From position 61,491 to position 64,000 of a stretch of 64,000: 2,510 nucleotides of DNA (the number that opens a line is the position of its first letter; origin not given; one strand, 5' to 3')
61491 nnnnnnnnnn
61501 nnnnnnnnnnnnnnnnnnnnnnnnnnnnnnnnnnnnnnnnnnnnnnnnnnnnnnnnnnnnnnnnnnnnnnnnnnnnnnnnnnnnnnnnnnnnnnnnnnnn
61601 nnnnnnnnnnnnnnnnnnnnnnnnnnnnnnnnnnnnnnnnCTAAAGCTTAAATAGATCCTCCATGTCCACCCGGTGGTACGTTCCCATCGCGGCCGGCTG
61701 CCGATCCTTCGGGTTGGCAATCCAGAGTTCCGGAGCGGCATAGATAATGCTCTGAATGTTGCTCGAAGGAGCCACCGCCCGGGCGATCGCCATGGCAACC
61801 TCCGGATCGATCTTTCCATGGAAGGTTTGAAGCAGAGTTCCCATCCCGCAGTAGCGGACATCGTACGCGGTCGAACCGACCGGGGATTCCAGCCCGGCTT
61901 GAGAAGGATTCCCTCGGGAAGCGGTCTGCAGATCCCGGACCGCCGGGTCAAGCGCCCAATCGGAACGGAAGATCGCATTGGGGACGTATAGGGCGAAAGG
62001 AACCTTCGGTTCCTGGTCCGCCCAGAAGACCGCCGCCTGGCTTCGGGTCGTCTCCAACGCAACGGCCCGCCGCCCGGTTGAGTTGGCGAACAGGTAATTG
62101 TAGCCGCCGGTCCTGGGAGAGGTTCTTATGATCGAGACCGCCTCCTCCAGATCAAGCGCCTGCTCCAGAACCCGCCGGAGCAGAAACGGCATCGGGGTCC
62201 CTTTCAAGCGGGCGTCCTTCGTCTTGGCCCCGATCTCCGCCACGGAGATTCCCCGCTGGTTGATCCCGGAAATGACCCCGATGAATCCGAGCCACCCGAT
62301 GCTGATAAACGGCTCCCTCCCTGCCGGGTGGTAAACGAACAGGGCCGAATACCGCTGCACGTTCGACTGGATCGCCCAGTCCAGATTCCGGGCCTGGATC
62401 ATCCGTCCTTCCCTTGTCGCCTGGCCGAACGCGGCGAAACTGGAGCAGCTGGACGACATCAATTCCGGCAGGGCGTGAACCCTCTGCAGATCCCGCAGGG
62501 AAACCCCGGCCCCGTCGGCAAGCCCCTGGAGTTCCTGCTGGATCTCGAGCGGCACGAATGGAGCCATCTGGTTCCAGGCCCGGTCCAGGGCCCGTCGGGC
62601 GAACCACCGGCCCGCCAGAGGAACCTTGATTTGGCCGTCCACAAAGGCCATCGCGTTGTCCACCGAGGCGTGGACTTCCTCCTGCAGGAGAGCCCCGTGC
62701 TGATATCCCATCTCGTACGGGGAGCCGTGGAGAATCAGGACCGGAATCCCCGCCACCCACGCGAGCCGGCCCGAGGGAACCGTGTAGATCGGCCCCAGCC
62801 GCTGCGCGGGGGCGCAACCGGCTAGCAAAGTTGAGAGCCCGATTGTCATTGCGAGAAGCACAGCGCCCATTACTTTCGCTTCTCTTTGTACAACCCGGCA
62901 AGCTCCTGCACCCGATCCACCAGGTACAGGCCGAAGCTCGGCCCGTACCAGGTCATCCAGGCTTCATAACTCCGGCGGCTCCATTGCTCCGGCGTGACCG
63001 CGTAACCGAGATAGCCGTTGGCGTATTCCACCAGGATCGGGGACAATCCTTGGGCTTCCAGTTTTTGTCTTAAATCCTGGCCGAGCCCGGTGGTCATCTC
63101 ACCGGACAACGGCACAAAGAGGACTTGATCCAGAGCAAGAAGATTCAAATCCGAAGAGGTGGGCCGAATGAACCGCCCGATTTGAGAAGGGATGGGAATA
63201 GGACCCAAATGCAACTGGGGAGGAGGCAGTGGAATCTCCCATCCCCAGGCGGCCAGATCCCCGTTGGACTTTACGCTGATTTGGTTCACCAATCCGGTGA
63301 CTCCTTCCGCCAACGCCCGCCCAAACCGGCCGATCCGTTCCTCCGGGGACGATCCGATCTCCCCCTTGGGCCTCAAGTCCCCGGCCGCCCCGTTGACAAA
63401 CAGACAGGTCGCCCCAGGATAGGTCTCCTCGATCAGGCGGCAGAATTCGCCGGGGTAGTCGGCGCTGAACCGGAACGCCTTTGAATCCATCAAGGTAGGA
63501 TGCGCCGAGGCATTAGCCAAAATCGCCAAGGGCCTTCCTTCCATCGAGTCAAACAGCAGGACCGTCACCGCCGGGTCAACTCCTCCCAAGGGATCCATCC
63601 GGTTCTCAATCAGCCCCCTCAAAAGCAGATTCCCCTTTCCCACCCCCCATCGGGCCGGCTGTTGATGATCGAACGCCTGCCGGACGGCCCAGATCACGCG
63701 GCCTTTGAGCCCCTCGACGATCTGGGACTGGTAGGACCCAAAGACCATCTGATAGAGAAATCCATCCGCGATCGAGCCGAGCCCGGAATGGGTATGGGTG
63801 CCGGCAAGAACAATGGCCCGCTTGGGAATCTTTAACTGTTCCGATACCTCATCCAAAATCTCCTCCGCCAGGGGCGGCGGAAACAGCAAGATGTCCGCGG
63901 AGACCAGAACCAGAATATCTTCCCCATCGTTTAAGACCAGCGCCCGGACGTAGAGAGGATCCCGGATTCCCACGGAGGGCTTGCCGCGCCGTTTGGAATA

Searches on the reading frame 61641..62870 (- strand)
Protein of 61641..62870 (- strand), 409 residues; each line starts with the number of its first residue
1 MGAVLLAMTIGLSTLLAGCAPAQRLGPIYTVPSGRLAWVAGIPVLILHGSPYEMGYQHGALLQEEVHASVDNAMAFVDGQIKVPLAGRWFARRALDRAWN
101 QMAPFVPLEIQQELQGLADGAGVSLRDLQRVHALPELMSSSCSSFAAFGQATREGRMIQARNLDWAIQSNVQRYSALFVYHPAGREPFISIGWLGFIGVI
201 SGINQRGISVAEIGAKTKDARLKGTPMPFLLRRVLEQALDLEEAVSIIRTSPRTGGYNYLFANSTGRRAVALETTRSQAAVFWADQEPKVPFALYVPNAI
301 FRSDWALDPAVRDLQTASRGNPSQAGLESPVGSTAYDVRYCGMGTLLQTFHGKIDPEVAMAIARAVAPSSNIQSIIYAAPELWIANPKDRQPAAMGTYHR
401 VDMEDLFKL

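Call 17: search_protein_families(library=ncbifam, proteins=[window:61641-62870:-], max_evalue=0.00001)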
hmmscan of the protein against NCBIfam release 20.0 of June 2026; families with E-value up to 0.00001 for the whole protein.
window:61641-62870:- (409 aa): 1 family
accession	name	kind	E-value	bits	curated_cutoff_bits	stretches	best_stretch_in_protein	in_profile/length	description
NF040521.1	C45_proenzyme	subfamily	2.9e-50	171.4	85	1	49-282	2-227/313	C45 family autoproteolytic acyltransferase/hydrolase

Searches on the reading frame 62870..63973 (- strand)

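Call 39: search_protein_families(library=pfam, proteins=[window:62870-63973:-], max_evalue=0.00001)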
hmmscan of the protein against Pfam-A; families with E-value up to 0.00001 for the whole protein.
window:62870-63973:- (367 aa): 1 family
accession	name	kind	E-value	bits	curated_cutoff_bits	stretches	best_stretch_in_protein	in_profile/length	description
PF04734.18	Ceramidase_alk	-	2.2e-22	79.8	32.1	2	2-186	31-231/509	Neutral/alkaline non-lysosomal ceramidase, N-terminal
